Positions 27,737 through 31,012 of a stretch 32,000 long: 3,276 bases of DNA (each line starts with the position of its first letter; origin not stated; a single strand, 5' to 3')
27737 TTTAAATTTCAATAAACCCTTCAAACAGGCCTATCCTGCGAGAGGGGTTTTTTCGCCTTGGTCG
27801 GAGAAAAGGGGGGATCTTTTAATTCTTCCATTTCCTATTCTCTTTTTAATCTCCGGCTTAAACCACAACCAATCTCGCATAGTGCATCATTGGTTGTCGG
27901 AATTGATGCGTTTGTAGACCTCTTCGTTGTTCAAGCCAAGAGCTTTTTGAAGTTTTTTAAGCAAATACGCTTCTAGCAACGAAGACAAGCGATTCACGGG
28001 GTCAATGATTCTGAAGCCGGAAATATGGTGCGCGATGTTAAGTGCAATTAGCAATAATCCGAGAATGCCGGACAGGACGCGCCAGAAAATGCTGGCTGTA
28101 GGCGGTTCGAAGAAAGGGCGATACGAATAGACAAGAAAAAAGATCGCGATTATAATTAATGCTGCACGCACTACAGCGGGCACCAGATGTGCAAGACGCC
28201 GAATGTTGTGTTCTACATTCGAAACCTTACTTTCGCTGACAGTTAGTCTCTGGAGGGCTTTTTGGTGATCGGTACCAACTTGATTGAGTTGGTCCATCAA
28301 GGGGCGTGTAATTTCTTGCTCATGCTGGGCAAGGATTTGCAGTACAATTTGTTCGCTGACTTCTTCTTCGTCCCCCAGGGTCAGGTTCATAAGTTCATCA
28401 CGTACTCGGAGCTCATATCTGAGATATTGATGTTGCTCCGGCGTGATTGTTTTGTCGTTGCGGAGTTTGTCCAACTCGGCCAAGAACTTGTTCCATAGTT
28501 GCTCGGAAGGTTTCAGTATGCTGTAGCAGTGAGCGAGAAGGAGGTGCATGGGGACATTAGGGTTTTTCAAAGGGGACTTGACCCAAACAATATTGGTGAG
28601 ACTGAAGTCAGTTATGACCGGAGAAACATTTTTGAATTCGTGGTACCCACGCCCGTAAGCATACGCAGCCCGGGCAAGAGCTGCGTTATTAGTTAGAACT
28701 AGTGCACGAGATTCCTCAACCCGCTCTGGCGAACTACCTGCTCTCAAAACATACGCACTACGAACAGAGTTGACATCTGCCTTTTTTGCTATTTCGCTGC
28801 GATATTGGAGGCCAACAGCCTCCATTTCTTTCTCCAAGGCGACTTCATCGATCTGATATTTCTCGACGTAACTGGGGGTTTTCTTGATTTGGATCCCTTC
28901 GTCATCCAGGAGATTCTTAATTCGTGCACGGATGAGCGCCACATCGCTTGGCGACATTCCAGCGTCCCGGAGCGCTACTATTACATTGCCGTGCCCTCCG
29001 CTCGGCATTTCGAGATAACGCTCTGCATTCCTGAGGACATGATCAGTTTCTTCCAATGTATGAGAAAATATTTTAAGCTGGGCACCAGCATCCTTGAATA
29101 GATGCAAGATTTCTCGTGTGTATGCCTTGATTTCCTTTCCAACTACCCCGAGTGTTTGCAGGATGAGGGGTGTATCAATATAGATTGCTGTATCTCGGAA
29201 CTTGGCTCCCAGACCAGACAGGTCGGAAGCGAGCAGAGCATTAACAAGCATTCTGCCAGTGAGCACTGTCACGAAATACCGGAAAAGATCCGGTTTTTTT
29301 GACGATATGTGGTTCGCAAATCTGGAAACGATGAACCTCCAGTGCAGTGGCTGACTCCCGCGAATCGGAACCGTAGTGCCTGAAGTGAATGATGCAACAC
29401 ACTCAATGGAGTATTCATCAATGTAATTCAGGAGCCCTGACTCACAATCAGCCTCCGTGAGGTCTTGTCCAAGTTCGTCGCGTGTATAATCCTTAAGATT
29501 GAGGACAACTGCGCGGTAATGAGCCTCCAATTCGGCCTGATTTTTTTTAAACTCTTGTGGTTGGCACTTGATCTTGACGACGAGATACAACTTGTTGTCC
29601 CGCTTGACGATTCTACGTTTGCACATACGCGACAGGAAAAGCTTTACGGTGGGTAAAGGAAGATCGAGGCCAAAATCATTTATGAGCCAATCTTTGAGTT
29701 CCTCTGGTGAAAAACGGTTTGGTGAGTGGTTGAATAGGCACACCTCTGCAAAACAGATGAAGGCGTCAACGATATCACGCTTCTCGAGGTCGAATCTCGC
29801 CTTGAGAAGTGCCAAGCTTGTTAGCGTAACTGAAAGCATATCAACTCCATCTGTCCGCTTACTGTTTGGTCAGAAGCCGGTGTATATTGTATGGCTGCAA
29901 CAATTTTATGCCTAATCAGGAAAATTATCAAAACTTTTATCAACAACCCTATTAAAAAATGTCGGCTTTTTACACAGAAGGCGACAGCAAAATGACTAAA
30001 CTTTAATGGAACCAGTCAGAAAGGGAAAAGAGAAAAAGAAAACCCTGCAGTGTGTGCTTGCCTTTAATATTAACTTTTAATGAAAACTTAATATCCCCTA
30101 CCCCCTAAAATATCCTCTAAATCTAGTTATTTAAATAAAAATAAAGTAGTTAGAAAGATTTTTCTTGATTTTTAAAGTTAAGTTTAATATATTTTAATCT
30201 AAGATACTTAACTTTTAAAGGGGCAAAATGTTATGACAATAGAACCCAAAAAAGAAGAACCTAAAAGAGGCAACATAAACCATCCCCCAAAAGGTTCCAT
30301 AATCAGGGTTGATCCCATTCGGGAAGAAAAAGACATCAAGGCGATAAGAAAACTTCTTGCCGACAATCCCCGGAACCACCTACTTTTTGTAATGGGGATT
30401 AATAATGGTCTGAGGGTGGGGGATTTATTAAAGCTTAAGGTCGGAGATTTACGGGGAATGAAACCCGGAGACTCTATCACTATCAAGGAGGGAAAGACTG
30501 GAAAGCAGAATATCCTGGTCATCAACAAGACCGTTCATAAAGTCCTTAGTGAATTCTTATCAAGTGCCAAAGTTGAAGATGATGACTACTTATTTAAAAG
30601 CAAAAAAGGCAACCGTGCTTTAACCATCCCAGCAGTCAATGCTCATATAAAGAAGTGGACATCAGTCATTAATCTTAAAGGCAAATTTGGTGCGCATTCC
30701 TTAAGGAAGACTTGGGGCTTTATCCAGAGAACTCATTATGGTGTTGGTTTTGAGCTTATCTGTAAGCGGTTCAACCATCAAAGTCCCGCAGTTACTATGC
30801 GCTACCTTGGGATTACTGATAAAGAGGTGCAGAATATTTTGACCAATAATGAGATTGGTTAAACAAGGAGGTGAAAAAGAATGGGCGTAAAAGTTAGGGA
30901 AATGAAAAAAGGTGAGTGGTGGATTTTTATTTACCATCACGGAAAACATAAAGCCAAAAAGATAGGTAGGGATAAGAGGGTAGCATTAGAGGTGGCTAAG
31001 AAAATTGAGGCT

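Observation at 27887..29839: Orphan membrane-anchored wHTH / PIN-like protein as a candidate new single-gene defence or abortive-infection effector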

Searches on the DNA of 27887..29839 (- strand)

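Call 69: search_dna_similar(query=L089:4707-6674:+, collection=ecoli_genomes, mode=distant, max_rows=10)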
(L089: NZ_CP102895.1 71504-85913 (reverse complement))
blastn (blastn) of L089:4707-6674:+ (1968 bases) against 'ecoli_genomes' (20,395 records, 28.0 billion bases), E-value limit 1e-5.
Records with a match: 2; places in all: 2; records where one place covers at least 80% of the query: 1.
Genomes with a match: 2 of 5426; with a place that covers at least 80% of the query: 1. Places per genome that has any: lowest 1, median 1, highest 1. On chromosomes: 2 places; on plasmids: 0.
Best place of each record, by identity: 80-90% 1; 60-80% 1.
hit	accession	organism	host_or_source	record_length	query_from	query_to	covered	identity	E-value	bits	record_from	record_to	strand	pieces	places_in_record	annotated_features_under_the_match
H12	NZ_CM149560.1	Escherichia coli strain MEI7BO1-21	Soil surface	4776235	1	1966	100%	82.5%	0e+0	1991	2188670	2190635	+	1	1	hypothetical protein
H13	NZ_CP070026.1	Escherichia coli strain FDAARGOS_1337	Homo sapiens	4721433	1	1551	79%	68.6%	1e-161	580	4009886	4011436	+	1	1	hypothetical protein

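Call 70: get_annotated_region(hit=H12, flank=12000)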
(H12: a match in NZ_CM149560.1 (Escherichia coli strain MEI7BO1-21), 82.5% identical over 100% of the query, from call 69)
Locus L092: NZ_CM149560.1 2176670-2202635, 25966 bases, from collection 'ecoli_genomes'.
description: Escherichia coli strain MEI7BO1-21 chromosome, whole genome shotgun sequence
organism: Escherichia coli strain MEI7BO1-21 (NCBI taxid 562)
replicon: chromosome; assembly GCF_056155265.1
host: -; source: Soil surface; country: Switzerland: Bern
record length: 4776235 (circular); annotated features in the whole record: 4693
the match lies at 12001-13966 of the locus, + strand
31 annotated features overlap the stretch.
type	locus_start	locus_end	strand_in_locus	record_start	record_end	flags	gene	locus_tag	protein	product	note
CDS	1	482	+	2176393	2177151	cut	ydiY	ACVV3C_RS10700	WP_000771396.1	DUF481 domain-containing protein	-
CDS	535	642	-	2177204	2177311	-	yniD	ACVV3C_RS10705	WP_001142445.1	small membrane protein YniD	-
CDS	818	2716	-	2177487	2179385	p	espL1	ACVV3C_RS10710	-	type III secretion system effector EspL1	internal stop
CDS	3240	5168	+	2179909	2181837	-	thrS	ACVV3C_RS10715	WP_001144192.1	threonine--tRNA ligase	-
CDS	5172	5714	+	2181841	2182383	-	infC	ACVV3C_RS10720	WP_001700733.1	translation initiation factor IF-3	-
CDS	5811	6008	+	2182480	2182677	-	rpmI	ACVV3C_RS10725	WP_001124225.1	50S ribosomal protein L35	-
CDS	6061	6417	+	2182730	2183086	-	rplT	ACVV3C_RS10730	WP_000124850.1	50S ribosomal protein L20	-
sequence_feature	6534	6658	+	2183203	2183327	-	-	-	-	-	Phe leader region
CDS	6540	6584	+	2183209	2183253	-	pheM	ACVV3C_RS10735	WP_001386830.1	pheST operon leader peptide PheM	-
CDS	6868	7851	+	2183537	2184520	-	pheS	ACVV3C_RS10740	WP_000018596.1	phenylalanine--tRNA ligase subunit alpha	-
CDS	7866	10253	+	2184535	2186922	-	pheT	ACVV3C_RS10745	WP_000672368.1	phenylalanine--tRNA ligase subunit beta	-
CDS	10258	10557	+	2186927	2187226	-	ihfA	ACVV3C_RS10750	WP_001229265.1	integration host factor subunit alpha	-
CDS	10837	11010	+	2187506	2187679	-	-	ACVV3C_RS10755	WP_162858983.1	hypothetical protein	-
CDS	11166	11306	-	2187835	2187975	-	-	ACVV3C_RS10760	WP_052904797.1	Hok/Gef family protein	-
CDS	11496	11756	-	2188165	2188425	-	-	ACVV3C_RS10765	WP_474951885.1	Ogr/Delta-like zinc finger protein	-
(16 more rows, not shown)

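Call 71: get_annotated_region(hit=H13, flank=12000)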
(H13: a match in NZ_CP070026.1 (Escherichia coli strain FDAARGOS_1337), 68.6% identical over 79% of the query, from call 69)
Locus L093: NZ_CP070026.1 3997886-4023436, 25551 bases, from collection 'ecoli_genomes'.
description: Escherichia coli strain FDAARGOS_1337 chromosome, complete genome
organism: Escherichia coli strain FDAARGOS_1337 (NCBI taxid 562)
replicon: chromosome; assembly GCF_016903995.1
host: Homo sapiens; source: missing; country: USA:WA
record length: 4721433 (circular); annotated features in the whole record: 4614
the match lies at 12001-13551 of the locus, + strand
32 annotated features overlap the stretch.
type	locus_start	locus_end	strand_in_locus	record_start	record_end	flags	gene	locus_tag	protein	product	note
CDS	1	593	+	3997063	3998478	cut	mdtD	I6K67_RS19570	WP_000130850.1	MFS transporter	-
CDS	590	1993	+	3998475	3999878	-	baeS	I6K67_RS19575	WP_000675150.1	two-component system sensor histidine kinase BaeS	-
CDS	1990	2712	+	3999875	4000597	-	baeR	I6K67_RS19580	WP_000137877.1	two-component system response regulator BaeR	-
CDS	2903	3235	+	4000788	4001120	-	yegP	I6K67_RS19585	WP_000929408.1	YegP family protein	-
CDS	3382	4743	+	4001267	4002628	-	yegQ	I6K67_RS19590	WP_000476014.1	tRNA 5-hydroxyuridine modification protein YegQ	-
CDS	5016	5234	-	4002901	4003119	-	ogrK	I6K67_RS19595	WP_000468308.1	prophage transcriptional regulator OgrK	-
CDS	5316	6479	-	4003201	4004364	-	-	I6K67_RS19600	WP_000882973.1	phage late control D family protein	-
CDS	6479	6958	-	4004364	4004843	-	-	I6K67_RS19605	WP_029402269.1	phage tail protein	-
CDS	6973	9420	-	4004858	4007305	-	-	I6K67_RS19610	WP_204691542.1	phage tail tape measure protein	-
CDS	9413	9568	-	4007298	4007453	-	-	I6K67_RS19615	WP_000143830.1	GpE family phage tail protein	-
CDS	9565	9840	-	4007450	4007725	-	-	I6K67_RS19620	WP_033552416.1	phage tail assembly protein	-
CDS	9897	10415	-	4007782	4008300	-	-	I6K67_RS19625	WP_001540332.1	phage major tail tube protein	-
CDS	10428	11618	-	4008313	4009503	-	-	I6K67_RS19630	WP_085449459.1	phage tail sheath protein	-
CDS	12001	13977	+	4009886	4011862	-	-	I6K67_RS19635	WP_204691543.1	hypothetical protein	-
CDS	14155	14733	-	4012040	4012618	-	-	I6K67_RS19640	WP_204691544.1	tail fiber assembly protein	-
CDS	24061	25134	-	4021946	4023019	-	-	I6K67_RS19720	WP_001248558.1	phage major capsid protein, P2 family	-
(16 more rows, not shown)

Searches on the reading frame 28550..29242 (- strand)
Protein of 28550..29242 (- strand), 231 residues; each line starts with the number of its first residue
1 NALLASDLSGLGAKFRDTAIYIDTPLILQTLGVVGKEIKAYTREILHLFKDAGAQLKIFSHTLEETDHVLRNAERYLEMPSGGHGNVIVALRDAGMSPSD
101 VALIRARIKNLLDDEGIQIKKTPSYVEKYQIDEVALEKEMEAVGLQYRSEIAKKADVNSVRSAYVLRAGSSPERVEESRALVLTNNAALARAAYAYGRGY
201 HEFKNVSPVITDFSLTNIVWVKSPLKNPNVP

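Call 57: predict_structure(alignment_id=A2)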
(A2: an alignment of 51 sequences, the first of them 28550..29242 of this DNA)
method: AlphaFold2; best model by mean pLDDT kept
length: 231 residues; sequences in the alignment: 51
mean_pLDDT: 89.3   pTM: 0.87
mean pLDDT of the five models: 89.3, 88.6, 88.6, 88.5, 87.6
residues with pLDDT >= 90: 162; 70-90: 47; 50-70: 18; < 50: 4
segments of 3 or more residues with pLDDT < 50: 1-3
pLDDT, mean of each block of 10 residues (from residue 1): 52 82 97 93 92 95 96 91 81 92 97 97 92 95 91 95 93 91 96 93 90 90 67 47
secondary structure, 60 per line:
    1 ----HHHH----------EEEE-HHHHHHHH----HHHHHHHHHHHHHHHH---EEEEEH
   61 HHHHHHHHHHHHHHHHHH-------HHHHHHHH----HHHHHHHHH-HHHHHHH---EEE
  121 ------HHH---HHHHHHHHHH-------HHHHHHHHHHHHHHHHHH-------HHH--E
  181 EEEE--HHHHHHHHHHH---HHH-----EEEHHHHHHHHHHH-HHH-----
elements in order: H5-8 E19-22 H24-31 H36-51 E55-59 H60-78 H86-93 H98-106 H108-114 E118-120 H133-142 H150-167 E180-184 H187-197 E209-211 H212-222

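Call 59: fold_search(model_id=the predicted structure, library=pdb)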
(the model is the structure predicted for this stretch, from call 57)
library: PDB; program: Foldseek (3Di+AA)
matches with E <= 10: 452; with E <= 0.001: 0
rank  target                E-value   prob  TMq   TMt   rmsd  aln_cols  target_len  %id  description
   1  1v8o_B                1.4e-02  1.00  0.41  0.64   5.0       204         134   12  Crystal Structure of PAE2754 from Pyrobaculum aerophilum (released 2004-02-10)
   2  2fe1                  2.1e-02  1.00  0.37  0.61   6.3       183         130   12  Crystal Structure of PAE0151 from Pyrobaculum aerophilum (released 2005-12-27)
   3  1v8o_F                2.3e-02  1.00  0.41  0.64   5.0       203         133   12  Crystal Structure of PAE2754 from Pyrobaculum aerophilum (released 2004-02-10)
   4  1v8o_C                2.7e-02  1.00  0.39  0.59   6.3       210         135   12  Crystal Structure of PAE2754 from Pyrobaculum aerophilum (released 2004-02-10)
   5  1v8o_A                3.9e-02  1.00  0.41  0.64   5.0       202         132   12  Crystal Structure of PAE2754 from Pyrobaculum aerophilum (released 2004-02-10)
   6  7vwo_A                4.8e-02  1.00  0.40  0.60   6.2       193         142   14  TA complex from Mycobacterium tuberculosis (released 2022-11-16)
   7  3zvk_B                7.9e-02  1.00  0.39  0.62   6.0       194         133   11  Crystal structure of VapBC2 from Rickettsia felis bound to a DNA fragment from their promoter (released 2011-12-14)
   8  7og5_J                1.2e-01  0.98  0.44  0.57   6.3       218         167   12  RNA-free Ribonuclease P from Halorhodospira halophila (released 2021-07-07)
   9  3zvk_A                1.4e-01  0.99  0.39  0.61   6.4       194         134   12  Crystal structure of VapBC2 from Rickettsia felis bound to a DNA fragment from their promoter (released 2011-12-14)
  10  8kda_A                1.7e-01  0.60  0.32  0.38  12.6       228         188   10  Cryo-EM structure of Hydrogenobacter thermophilus minimal protein-only RNase P (HARP) in complex with pre-tRNAs (released 2024-08-14)
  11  8kd9_C                2.1e-01  0.44  0.29  0.34  12.3       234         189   12  Cryo-EM structure of Aquifex aeolicus minimal protein-only RNase P (HARP) in complex with pre-tRNAs (released 2024-08-14)
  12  3i8o                  3.0e-01  0.63  0.29  0.42   8.6       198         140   11  A domain of a functionally unknown protein from Methanocaldococcus jannaschii DSM 2661. (released 2009-07-21)
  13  5mlq_A                3.0e-01  0.35  0.33  0.33   9.4       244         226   12  Structure of CDPS from Nocardia brasiliensis (released 2018-05-02)
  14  9a5h_A                3.1e-01  0.33  0.19  0.10  12.7       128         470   12  Integrative model of DLDH1-ODP2 by crosslinking MS and deep learning (released 2024-09-18)
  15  1w8i                  3.3e-01  0.85  0.32  0.44   5.6       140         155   16  The Structure of gene product af1683 from Archaeoglobus fulgidus. (released 2004-11-16)
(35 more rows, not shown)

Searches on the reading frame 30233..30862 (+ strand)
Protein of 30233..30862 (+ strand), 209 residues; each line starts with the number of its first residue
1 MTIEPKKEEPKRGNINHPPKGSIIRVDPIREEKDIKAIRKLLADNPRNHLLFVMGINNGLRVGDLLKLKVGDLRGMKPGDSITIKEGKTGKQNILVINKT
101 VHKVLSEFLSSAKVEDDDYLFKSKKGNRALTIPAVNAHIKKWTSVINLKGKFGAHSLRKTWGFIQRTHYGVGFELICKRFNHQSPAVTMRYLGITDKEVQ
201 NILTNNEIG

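Call 14: search_protein_families(library=pfam, proteins=[window:30233-30862:+], max_evalue=0.001)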
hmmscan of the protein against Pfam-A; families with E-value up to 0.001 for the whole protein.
window:30233-30862:+ (209 aa): 1 family
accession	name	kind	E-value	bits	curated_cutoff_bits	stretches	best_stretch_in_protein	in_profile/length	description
PF00589.27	Phage_integrase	-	1.4e-16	61.2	27.1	1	36-196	9-170/172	Phage integrase family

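Call 18: search_protein_families(library=padloc, proteins=[window:30233-30862:+], max_evalue=0.00001)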
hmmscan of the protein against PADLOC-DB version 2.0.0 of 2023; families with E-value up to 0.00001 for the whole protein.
window:30233-30862:+ (209 aa): 0 families
